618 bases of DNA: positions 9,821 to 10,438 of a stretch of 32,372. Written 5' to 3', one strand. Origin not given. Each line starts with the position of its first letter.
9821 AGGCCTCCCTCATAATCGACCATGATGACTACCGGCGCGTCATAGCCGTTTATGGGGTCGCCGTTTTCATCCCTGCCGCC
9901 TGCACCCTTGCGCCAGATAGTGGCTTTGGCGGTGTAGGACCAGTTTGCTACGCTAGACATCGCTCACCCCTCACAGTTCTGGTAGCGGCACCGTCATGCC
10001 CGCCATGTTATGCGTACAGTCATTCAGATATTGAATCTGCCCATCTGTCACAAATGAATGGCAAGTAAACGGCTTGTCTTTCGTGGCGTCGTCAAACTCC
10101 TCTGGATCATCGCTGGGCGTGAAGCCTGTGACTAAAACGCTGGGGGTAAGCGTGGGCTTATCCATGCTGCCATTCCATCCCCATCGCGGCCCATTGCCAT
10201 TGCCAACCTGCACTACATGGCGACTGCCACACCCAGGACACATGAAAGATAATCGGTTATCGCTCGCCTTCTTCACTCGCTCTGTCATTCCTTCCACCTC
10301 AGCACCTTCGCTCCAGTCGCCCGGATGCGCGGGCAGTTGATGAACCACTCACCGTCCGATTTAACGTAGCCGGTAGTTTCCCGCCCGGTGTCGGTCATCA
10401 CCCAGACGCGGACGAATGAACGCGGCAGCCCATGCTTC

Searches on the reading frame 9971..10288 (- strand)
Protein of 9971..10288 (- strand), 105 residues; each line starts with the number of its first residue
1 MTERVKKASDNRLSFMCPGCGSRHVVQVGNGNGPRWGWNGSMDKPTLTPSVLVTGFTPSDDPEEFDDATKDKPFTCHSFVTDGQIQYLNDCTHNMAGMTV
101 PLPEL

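Call 76: search_protein_families(library=pfam, proteins=[window:9971-10288:-], max_evalue=0.01)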
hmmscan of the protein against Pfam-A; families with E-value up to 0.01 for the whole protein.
window:9971-10288:- (105 aa): 1 family
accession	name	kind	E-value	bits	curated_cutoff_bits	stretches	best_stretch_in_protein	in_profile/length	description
PF20137.4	DUF6527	-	1.4e-15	57.3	23.6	1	13-87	3-62/63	Family of unknown function (DUF6527)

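Call 77: search_protein_families(library=padloc, proteins=[window:9971-10288:-], max_evalue=0.01)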
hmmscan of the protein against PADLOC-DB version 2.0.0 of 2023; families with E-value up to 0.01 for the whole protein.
window:9971-10288:- (105 aa): 0 families
